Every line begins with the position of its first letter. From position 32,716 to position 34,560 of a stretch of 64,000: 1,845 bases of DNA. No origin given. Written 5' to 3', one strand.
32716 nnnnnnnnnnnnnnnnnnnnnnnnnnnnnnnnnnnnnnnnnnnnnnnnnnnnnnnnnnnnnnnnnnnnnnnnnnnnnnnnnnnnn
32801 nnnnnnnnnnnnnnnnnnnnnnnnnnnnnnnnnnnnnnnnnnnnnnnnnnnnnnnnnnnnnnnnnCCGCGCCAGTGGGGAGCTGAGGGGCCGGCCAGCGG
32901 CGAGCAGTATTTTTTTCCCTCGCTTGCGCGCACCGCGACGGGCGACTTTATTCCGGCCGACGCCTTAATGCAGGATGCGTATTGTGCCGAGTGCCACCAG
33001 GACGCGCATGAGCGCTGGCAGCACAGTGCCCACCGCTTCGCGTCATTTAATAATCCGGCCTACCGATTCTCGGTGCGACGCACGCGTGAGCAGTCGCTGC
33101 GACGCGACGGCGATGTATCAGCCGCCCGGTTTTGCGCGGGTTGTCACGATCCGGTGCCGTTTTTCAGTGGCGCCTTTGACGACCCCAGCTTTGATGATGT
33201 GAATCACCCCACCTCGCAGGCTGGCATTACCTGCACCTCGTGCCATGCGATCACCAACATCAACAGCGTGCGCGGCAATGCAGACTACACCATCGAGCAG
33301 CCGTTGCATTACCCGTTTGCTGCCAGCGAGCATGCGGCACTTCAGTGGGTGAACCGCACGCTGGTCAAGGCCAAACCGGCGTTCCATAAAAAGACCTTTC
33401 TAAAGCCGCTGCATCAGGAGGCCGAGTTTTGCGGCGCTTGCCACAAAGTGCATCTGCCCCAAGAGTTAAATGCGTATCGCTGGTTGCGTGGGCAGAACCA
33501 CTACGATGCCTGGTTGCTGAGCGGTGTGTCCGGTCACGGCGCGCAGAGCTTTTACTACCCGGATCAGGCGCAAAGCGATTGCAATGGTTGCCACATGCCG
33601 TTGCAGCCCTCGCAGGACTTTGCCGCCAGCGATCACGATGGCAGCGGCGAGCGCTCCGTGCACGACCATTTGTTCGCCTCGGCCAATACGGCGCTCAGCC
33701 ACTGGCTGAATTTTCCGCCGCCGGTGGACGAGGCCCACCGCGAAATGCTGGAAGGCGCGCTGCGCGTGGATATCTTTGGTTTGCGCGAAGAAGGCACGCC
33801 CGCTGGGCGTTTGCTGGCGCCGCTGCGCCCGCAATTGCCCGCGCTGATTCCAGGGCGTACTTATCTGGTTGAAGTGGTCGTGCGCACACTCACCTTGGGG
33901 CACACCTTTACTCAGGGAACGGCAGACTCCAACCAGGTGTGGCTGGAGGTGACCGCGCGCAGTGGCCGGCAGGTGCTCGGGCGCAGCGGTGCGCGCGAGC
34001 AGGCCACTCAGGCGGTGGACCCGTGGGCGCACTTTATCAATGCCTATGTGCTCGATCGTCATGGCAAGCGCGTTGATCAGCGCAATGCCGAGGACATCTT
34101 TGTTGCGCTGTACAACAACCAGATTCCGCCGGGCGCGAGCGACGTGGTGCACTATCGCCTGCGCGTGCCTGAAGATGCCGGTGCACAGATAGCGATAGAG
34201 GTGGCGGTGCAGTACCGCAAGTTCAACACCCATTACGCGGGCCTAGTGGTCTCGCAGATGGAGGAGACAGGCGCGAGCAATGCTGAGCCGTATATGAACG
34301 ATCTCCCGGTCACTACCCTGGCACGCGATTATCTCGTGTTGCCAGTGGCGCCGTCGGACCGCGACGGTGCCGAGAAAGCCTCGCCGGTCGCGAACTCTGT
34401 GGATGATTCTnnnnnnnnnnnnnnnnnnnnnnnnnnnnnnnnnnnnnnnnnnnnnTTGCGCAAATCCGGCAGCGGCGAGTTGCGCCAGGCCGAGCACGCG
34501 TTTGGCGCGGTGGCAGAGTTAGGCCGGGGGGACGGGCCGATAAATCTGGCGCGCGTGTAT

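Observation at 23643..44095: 20-kb supercluster of iterated TPR and CRTAC1 (FG-GAP/VCBS + ASPIC/UnbV) genes around a multiheme cytochrome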

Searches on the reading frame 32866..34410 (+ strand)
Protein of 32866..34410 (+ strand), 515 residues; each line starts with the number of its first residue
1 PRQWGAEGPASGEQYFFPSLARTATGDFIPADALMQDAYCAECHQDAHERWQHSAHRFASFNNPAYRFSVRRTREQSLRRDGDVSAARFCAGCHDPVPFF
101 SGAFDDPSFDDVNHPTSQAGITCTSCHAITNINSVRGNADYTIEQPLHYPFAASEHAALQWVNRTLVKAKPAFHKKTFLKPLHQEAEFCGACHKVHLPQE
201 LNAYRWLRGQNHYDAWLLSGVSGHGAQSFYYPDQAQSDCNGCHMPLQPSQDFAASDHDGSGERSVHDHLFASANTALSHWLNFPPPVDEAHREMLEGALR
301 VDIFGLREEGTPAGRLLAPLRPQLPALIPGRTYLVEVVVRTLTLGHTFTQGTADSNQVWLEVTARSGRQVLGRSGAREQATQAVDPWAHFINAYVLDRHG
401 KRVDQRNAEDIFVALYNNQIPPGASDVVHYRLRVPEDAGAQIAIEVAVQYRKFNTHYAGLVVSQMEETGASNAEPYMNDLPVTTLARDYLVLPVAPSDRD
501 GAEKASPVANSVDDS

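Call 47: search_protein_representatives(protein=window:32866-34410:+)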
Query: 515 residues. Proteins with E-value up to 0.001 (for the whole library): 2714; up to 1e-10: 1560; up to 1e-30: 601. The best 150 are listed.
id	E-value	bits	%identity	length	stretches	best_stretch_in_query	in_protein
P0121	4.7e-199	679.0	58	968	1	1-495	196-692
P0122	8.3e-189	645.2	60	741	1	1-464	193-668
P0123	9.3e-186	635.1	59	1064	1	1-495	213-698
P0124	3.3e-182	623.4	60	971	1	2-497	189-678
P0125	2.5e-178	610.6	57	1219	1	1-495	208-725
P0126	9.2e-172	588.9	56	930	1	9-495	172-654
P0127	5.8e-170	583.0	57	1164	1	1-508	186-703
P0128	1.9e-168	578.0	64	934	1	97-501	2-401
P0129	8.4e-167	572.6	53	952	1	8-494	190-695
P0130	2.2e-166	571.2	52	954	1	13-513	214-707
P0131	3.7e-164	563.8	52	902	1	15-505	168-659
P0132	7.8e-158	543.0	50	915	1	14-494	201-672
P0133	1.6e-157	541.9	55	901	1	15-459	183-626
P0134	1.7e-157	541.8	53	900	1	12-495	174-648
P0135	2.2e-157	541.5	53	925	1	13-500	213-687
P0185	1.8e-93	330.6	38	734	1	12-486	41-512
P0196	2.7e-90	320.1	36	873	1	12-498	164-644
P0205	7.4e-85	302.2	39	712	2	35-462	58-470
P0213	1.1e-81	291.8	36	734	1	9-461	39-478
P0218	3.7e-81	290.0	34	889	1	14-496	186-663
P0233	2.1e-76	274.3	34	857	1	18-486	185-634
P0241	1.6e-74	268.1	35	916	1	1-443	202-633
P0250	9.3e-73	262.3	35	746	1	11-494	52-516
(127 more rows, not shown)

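Call 48: search_protein_families(library=pfam, proteins=[P0185, P0213, P0196, P0218, P0233, P0241, P0250, P0205, P0125, P0127], max_evalue=0.001)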
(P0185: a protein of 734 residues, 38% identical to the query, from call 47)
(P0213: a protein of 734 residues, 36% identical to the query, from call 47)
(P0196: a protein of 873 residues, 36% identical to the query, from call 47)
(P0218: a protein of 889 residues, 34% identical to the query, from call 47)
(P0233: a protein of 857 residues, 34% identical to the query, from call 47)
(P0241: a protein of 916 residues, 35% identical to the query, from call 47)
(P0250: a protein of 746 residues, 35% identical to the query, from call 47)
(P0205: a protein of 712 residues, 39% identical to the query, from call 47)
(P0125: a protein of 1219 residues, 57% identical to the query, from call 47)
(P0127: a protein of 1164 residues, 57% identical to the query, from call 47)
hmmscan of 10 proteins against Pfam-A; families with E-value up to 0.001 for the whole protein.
P0185 (734 aa): 12 families
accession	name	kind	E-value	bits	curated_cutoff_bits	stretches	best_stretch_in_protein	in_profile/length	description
PF14559.12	TPR_19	-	9e-14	52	25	1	548-605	1-58/68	Tetratricopeptide repeat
PF13428.12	TPR_14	-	6.3e-12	45.4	23.5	0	611-649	6-44/44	Tetratricopeptide repeat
PF07719.23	TPR_2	-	1.7e-11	43.7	27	0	641-673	2-34/34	Tetratricopeptide repeat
PF13431.12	TPR_17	-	3.8e-08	33.4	24.4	0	664-694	3-33/34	Tetratricopeptide repeat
PF13432.12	TPR_16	-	4.1e-08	34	32.7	0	545-605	4-64/65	Tetratricopeptide repeat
PF13181.12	TPR_8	-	1.8e-07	31.2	25.7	0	646-673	7-34/34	Tetratricopeptide repeat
PF00515.34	TPR_1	-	2.7e-07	30.5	27.8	0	642-673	3-34/34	Tetratricopeptide repeat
PF13435.11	Cytochrome_C554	-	2.5e-06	28.8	20.8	1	73-151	4-83/84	Cytochrome c554 and c-prime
PF25060.1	ARM_TT21_2nd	-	3.4e-05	23.9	27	0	539-630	57-153/270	Tetratricopeptide repeat protein 21 second ARM domain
PF13424.12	TPR_12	-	4.7e-05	23.9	30.1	0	620-671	17-76/77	Tetratricopeptide repeat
PF23914.1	TPR_CcmH_CycH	-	5.3e-05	23.6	42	1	637-704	47-114/158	Cytochrome c-type biogenesis protein H TPR domain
PF13414.12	TPR_11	-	7.8e-05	22.7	26.8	0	647-688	1-42/42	TPR repeat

P0213 (734 aa): 14 families
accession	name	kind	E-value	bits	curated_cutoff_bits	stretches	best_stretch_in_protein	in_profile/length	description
PF13432.12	TPR_16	-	6.5e-16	58.9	32.7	2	591-651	4-64/65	Tetratricopeptide repeat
PF14559.12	TPR_19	-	2.8e-14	53.6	25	1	633-667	6-40/68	Tetratricopeptide repeat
PF13431.12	TPR_17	-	9.3e-09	35.3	24.4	0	641-668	2-29/34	Tetratricopeptide repeat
PF13428.12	TPR_14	-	1.2e-08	35.2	23.5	0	524-558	9-43/44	Tetratricopeptide repeat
PF22113.1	Mtrc-MtrF_II-IV_dom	-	1.1e-07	32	30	1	65-151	79-164/176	Outer membrane cytochrome MtrC/MtrF-like, domains II/IV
PF00515.34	TPR_1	-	1.5e-07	31.4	27.8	1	620-651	3-34/34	Tetratricopeptide repeat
PF13181.12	TPR_8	-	1.6e-07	31.3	25.7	0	620-651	3-34/34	Tetratricopeptide repeat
PF13435.11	Cytochrome_C554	-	2.7e-07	31.9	20.8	1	70-151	2-84/84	Cytochrome c554 and c-prime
PF07719.23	TPR_2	-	8.1e-06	26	27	0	619-651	2-34/34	Tetratricopeptide repeat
PF13424.12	TPR_12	-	8.9e-06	26.3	30.1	0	590-649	9-76/77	Tetratricopeptide repeat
PF13414.12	TPR_11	-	4.6e-05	23.5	26.8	0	625-657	1-33/42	TPR repeat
PF13371.12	TPR_9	-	6.6e-05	23.3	35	0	596-655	7-66/73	Tetratricopeptide repeat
PF16918.11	PknG_TPR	-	6.8e-05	22.2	27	0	551-617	95-161/340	Protein kinase G tetratricopeptide repeat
PF23914.1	TPR_CcmH_CycH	-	0.00012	22.4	42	0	525-618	59-155/158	Cytochrome c-type biogenesis protein H TPR domain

P0196 (873 aa): 26 families (the best 25 are shown)
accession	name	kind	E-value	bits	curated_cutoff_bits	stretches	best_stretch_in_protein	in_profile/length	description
PF07719.23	TPR_2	-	1.3e-19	69.1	27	2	764-793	5-34/34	Tetratricopeptide repeat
PF14559.12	TPR_19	-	1.7e-17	63.9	25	2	703-760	2-59/68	Tetratricopeptide repeat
PF00515.34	TPR_1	-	2.2e-15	56.1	27.8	1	764-793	5-34/34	Tetratricopeptide repeat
PF23914.1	TPR_CcmH_CycH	-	7.9e-15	55.5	42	1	688-792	46-153/158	Cytochrome c-type biogenesis protein H TPR domain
PF13432.12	TPR_16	-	1e-14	55.1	32.7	1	697-759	2-64/65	Tetratricopeptide repeat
PF13414.12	TPR_11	-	1.4e-12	47.5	26.8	1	767-800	1-34/42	TPR repeat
PF13181.12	TPR_8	-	4.6e-12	45.5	25.7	2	764-793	5-34/34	Tetratricopeptide repeat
PF13424.12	TPR_12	-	1.4e-10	41.7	30.1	1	729-787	6-72/77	Tetratricopeptide repeat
PF13176.12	TPR_7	-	5.1e-10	39.1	27.9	0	765-791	4-30/36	Tetratricopeptide repeat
PF13431.12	TPR_17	-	6.3e-10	39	24.4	0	715-746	2-33/34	Tetratricopeptide repeat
PF13428.12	TPR_14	-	6.5e-09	36.1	23.5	0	728-768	3-43/44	Tetratricopeptide repeat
PF13174.12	TPR_6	-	9.9e-08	32.6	26.3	0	764-791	4-31/33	Tetratricopeptide repeat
PF13435.11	Cytochrome_C554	-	2.9e-07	31.8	20.8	1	192-274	2-83/84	Cytochrome c554 and c-prime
PF22113.1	Mtrc-MtrF_II-IV_dom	-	3.1e-06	27.3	30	0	269-410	30-141/176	Outer membrane cytochrome MtrC/MtrF-like, domains II/IV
PF13442.11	Cytochrome_CBB3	-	9.6e-06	26.3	27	0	269-311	13-43/68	Cytochrome C oxidase, cbb3-type, subunit III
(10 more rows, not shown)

P0218 (889 aa): 14 families
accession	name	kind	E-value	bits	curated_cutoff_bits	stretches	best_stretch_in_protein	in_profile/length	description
PF13435.11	Cytochrome_C554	-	1.6e-09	39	20.8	1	212-298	2-83/84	Cytochrome c554 and c-prime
PF07719.23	TPR_2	-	2.6e-09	36.9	27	0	772-802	4-34/34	Tetratricopeptide repeat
PF13432.12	TPR_16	-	3.2e-09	37.5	32.7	1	742-803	4-65/65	Tetratricopeptide repeat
PF13431.12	TPR_17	-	7.7e-09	35.6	24.4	0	690-721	2-33/34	Tetratricopeptide repeat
PF22113.1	Mtrc-MtrF_II-IV_dom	-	1.2e-08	35.1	30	0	195-301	67-166/176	Outer membrane cytochrome MtrC/MtrF-like, domains II/IV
PF14559.12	TPR_19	-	3.4e-08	34.1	25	0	680-732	4-56/68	Tetratricopeptide repeat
PF13414.12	TPR_11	-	7.4e-08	32.4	26.8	0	776-808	1-33/42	TPR repeat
PF00515.34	TPR_1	-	1.3e-06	28.4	27.8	0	736-756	2-22/34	Tetratricopeptide repeat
PF13428.12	TPR_14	-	3.7e-06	27.5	23.5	0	737-777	3-43/44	Tetratricopeptide repeat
PF14537.11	Cytochrom_c3_2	-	5e-06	27.3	25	0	211-299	8-65/79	Cytochrome c3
PF13174.12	TPR_6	-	2.2e-05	25.3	26.3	0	737-766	2-31/33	Tetratricopeptide repeat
PF16918.11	PknG_TPR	-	0.00012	21.4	27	1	699-820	92-212/340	Protein kinase G tetratricopeptide repeat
PF14522.11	Cytochrome_C7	-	0.00015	22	24.8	0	209-298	13-66/67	Cytochrome c7 and related cytochrome c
PF02085.21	Cytochrom_CIII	-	0.00068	20.4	22.9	0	348-414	23-83/101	Class III cytochrome C family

P0233 (857 aa): 18 families
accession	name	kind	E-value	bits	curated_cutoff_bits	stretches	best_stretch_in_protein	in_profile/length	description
PF14559.12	TPR_19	-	4.7e-13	49.7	25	2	729-788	1-59/68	Tetratricopeptide repeat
PF07719.23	TPR_2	-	3.1e-12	46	27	1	721-752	3-34/34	Tetratricopeptide repeat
PF13428.12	TPR_14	-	9.7e-10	38.6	23.5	1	721-761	3-43/44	Tetratricopeptide repeat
PF12895.13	ANAPC3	-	1.6e-09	38.4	27.2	1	664-743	2-80/82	Anaphase-promoting complex, cyclosome, subunit 3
PF00515.34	TPR_1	-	3e-08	33.6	27.8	0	756-786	4-34/34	Tetratricopeptide repeat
PF13424.12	TPR_12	-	5.3e-08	33.4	30.1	1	726-783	10-75/77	Tetratricopeptide repeat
PF13435.11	Cytochrome_C554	-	1.3e-07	32.9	20.8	0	211-291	4-83/84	Cytochrome c554 and c-prime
PF23914.1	TPR_CcmH_CycH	-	1e-06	29.1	42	1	646-750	44-152/158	Cytochrome c-type biogenesis protein H TPR domain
PF13432.12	TPR_16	-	1.7e-06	28.8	32.7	1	706-752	18-64/65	Tetratricopeptide repeat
PF23600.1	DUF7139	-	1.4e-05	25.2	30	1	45-166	25-144/150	Domain of unknown function (DUF7139)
PF13174.12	TPR_6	-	1.7e-05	25.6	26.3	1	725-751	6-32/33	Tetratricopeptide repeat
PF24575.1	TPR_Slam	-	2.3e-05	25.2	35.2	1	716-765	44-93/104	Surface lipoprotein assembly modifier, N-terminal TPR repeats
PF13414.12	TPR_11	-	2.7e-05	24.2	26.8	1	729-766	4-41/42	TPR repeat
PF22113.1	Mtrc-MtrF_II-IV_dom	-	4.4e-05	23.5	30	1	253-406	8-129/176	Outer membrane cytochrome MtrC/MtrF-like, domains II/IV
PF13374.12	TPR_10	-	0.00018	21.8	27.5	0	756-782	5-31/42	Tetratricopeptide repeat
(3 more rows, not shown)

P0241 (916 aa): 6 families
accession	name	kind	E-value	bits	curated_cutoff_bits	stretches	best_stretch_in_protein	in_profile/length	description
PF13435.11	Cytochrome_C554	-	6.8e-09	37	20.8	1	239-332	2-84/84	Cytochrome c554 and c-prime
PF22113.1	Mtrc-MtrF_II-IV_dom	-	1.3e-08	35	30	1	232-334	77-166/176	Outer membrane cytochrome MtrC/MtrF-like, domains II/IV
PF14522.11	Cytochrome_C7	-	2.8e-07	30.7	24.8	0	284-333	12-50/67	Cytochrome c7 and related cytochrome c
PF07719.23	TPR_2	-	6.4e-05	23.2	27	0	832-847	19-34/34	Tetratricopeptide repeat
PF14559.12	TPR_19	-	0.00011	22.9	25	1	832-880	9-57/68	Tetratricopeptide repeat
PF00515.34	TPR_1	-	0.00027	21.1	27.8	0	832-847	19-34/34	Tetratricopeptide repeat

P0250 (746 aa): 15 families
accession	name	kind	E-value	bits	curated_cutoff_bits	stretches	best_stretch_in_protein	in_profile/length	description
PF07719.23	TPR_2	-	1.9e-14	52.9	27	0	571-601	3-33/34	Tetratricopeptide repeat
PF14559.12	TPR_19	-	2.1e-11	44.4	25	1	546-603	2-59/68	Tetratricopeptide repeat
PF23914.1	TPR_CcmH_CycH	-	2.8e-11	44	42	0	531-580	46-95/158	Cytochrome c-type biogenesis protein H TPR domain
PF13428.12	TPR_14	-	9e-11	41.8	23.5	0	575-611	7-43/44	Tetratricopeptide repeat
PF13435.11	Cytochrome_C554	-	1.5e-10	42.3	20.8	1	81-163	1-83/84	Cytochrome c554 and c-prime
PF13181.12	TPR_8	-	1.9e-10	40.5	25.7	0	570-601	2-33/34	Tetratricopeptide repeat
PF22113.1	Mtrc-MtrF_II-IV_dom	-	1.1e-07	32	30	1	126-282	9-129/176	Outer membrane cytochrome MtrC/MtrF-like, domains II/IV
PF13424.12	TPR_12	-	2.1e-06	28.3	30.1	0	639-697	5-65/77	Tetratricopeptide repeat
PF13432.12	TPR_16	-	4.7e-06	27.4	32.7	1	548-603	10-65/65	Tetratricopeptide repeat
PF14522.11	Cytochrome_C7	-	3.5e-05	24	24.8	0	79-163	13-66/67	Cytochrome c7 and related cytochrome c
PF13176.12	TPR_7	-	0.00032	21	27.9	0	640-670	2-32/36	Tetratricopeptide repeat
PF00515.34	TPR_1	-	0.00063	19.9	27.8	0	646-669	10-33/34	Tetratricopeptide repeat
PF09699.15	Paired_CXXCH_1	-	0.00063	19.8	20.6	0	216-234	20-38/41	Doubled CXXCH motif (Paired_CXXCH_1)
PF13174.12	TPR_6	-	0.00079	20.4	26.3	0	571-602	2-33/33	Tetratricopeptide repeat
PF13371.12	TPR_9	-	0.00081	19.8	35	0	578-637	4-63/73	Tetratricopeptide repeat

P0205 (712 aa): 16 families
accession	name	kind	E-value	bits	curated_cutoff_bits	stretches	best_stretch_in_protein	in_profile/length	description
PF07719.23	TPR_2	-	6.9e-12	45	27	1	602-634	2-34/34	Tetratricopeptide repeat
PF00515.34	TPR_1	-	1.4e-10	41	27.8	1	602-634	2-34/34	Tetratricopeptide repeat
PF13432.12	TPR_16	-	2.6e-10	41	32.7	1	574-634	4-64/65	Tetratricopeptide repeat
PF13414.12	TPR_11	-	1.3e-09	38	26.8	1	617-646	10-39/42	TPR repeat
PF14559.12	TPR_19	-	1.7e-09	38.3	25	0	616-645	6-35/68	Tetratricopeptide repeat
PF13428.12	TPR_14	-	3.5e-09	36.9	23.5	0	603-642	3-42/44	Tetratricopeptide repeat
PF13181.12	TPR_8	-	2.9e-08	33.7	25.7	1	603-634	3-34/34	Tetratricopeptide repeat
PF22113.1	Mtrc-MtrF_II-IV_dom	-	7.4e-08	32.5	30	1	48-146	69-166/176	Outer membrane cytochrome MtrC/MtrF-like, domains II/IV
PF13174.12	TPR_6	-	9.6e-08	32.6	26.3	0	574-600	7-33/33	Tetratricopeptide repeat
PF13435.11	Cytochrome_C554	-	1.4e-07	32.8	20.8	1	62-144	1-84/84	Cytochrome c554 and c-prime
PF23914.1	TPR_CcmH_CycH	-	1.5e-06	28.5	42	1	590-658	39-105/158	Cytochrome c-type biogenesis protein H TPR domain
PF25060.1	ARM_TT21_2nd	-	4.6e-05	23.5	27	0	509-547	232-270/270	Tetratricopeptide repeat protein 21 second ARM domain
PF24575.1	TPR_Slam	-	0.00014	22.7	35.2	0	574-610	54-90/104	Surface lipoprotein assembly modifier, N-terminal TPR repeats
PF13371.12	TPR_9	-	0.00019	21.8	35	0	585-638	13-66/73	Tetratricopeptide repeat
PF14522.11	Cytochrome_C7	-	0.00023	21.4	24.8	0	59-143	12-66/67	Cytochrome c7 and related cytochrome c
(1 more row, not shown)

P0125 (1219 aa): 7 families
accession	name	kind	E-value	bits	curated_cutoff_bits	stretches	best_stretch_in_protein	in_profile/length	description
PF13435.11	Cytochrome_C554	-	2.3e-05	25.7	20.8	1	247-334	2-83/84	Cytochrome c554 and c-prime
PF13414.12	TPR_11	-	4.6e-05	23.5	26.8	0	921-942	13-34/42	TPR repeat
PF13424.12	TPR_12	-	5e-05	23.9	30.1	0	808-874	7-73/77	Tetratricopeptide repeat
PF14522.11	Cytochrome_C7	-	6.4e-05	23.1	24.8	0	287-339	5-53/67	Cytochrome c7 and related cytochrome c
PF13181.12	TPR_8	-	0.00024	21.5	25.7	0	807-835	4-32/34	Tetratricopeptide repeat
PF14559.12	TPR_19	-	0.00032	21.4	25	0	777-833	4-54/68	Tetratricopeptide repeat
PF14537.11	Cytochrom_c3_2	-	0.0004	21.2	25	0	389-459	1-72/79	Cytochrome c3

P0127 (1164 aa): 4 families
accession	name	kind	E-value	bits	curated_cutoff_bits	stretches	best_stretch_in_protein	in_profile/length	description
PF14559.12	TPR_19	-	2.5e-05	25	25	0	863-899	3-39/68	Tetratricopeptide repeat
PF14537.11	Cytochrom_c3_2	-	2.8e-05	24.9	25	0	222-309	6-66/79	Cytochrome c3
PF16918.11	PknG_TPR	-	9.7e-05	21.7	27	1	735-818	72-156/340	Protein kinase G tetratricopeptide repeat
PF13414.12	TPR_11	-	9.8e-05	22.4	26.8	0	869-899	12-42/42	TPR repeat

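Call 49: predict_structure(alignment_id=A2)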
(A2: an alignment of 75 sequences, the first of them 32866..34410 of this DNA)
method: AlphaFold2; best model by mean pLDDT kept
length: 515 residues; sequences in the alignment: 75
mean_pLDDT: 72.1   pTM: 0.75
mean pLDDT of the five models: 72.1, 71.8, 69.2, 69.1, 68.8
residues with pLDDT >= 90: 135; 70-90: 167; 50-70: 110; < 50: 103
segments of 3 or more residues with pLDDT < 50: 1-23, 133-140, 185-236, 349-353, 503-515
pLDDT, mean of each block of 10 residues (from residue 1): 39 44 59 81 88 81 69 72 68 74 72 78 74 48 61 82 75 62 49 42 40 38 28 48 80 86 89 82 91 86 97 96 96 96 57 71 97 94 90 67 61 56 80 96 97 84 72 77 95 86 45 39
secondary structure, 60 per line:
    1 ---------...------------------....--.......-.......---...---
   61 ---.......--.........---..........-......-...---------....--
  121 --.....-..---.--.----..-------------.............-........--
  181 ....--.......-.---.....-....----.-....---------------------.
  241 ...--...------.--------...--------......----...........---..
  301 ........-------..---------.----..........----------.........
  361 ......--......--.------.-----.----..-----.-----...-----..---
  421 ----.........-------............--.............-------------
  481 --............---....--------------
elements in order: H31-34 H37-43 H45-51 H64-70 H73-81 H85-94 H96-101 H115-118 H123-127 H157-169 H171-178 H181-184 H187-193 H199-203 H205-208 H215-218 H240-243 E246-248 E264-266 H275-280 H285-295 E299-308 E332-341 H352-355 E356-366 E369-374 E425-433 E441-452 H455-467 E483-494 H498-501

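Call 51: fold_search(model_id=the predicted structure, library=pdb)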
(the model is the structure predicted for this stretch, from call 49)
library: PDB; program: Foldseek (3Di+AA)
matches with E <= 10: 997; with E <= 0.001: 6
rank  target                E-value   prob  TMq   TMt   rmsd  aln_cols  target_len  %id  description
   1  5ze8                  1.7e-12  1.00  0.45  0.58   7.9       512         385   15  Crystal structure of a penta-heme cytochrome c552 from Thermochromatium tepidum (released 2018-04-25)
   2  5cl2_B                5.6e-04  1.00  0.15  0.29  11.7       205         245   12  Crystal structure of Spo0M, sporulation control protein, from Bacillus subtilis. (released 2015-12-16)
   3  5fr1_B                6.3e-04  1.00  0.16  0.42  10.5       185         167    9  Double acetylated RhoGDI-alpha in complex with RhoA-GDP (released 2016-01-13)
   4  2n80_MODEL_1_B        7.5e-04  1.00  0.17  0.43   5.7       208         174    8  p75NTR DD:RhoGDI (released 2015-12-23)
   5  3l3o_B                8.0e-04  0.92  0.13  0.31  17.6       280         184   11  Staphylococcal Complement Inhibitor (SCIN) in complex with Human Complement Component C3c (released 2010-08-04)
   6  8k2f                  8.5e-04  0.96  0.15  0.15  17.1       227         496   12  Crystal structure of Group 1 oligosaccharide-releasing beta-N-acetylgalactosaminidase NgaCa from Cohnella abietis, apo 1 (released 2024-04-24)
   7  1fst_A                1.1e-03  1.00  0.16  0.47   5.7       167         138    9  CRYSTAL STRUCTURE OF TRUNCATED HUMAN RHOGDI TRIPLE MUTANT (released 2001-05-02)
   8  7b2p_B                1.1e-03  0.97  0.14  0.12  17.5       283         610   10  Cryo-EM structure of complement C4b in complex with nanobody B5 (released 2022-03-02)
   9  5vi0_A                1.1e-03  0.99  0.12  0.16  10.0       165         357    7  Pseudomonas fluorescens alkylpurine DNA glycosylase AlkC bound to DNA containing an abasic site analog (released 2017-10-25)
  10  5jtw_B                1.1e-03  0.97  0.14  0.11  17.5       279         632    8  Crystal structure of complement C4b re-refined using iMDFF (released 2016-08-10)
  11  8k2h_A                1.1e-03  0.97  0.16  0.15  11.8       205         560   13  Crystal structure of Group 2Oligosaccharide/Monosaccharide-releasing beta-N-acetylhexosaminidase NgaAt from Arabidopsi (released 2024-04-24)
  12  5hno_B                1.2e-03  0.97  0.14  0.36  10.8       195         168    7  The structure of the kdo-capped saccharide binding subunit of the O-12 specific ABC transporter, Wzt (released 2016-03-09)
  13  1rho_C                1.4e-03  1.00  0.17  0.48   6.3       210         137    8  STRUCTURE OF RHO GUANINE NUCLEOTIDE DISSOCIATION INHIBITOR (released 1997-10-15)
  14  2jhx_A                1.5e-03  0.99  0.16  0.45   8.0       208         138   10  CRYSTAL STRUCTURE OF RHOGDI E155H, E157H MUTANT (released 2007-05-08)
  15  5axg_A                1.5e-03  1.00  0.16  0.14   7.8       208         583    6  Crystal structure of thermophilic dextranase from Thermoanaerobacter pseudethanolicus (released 2015-11-11)
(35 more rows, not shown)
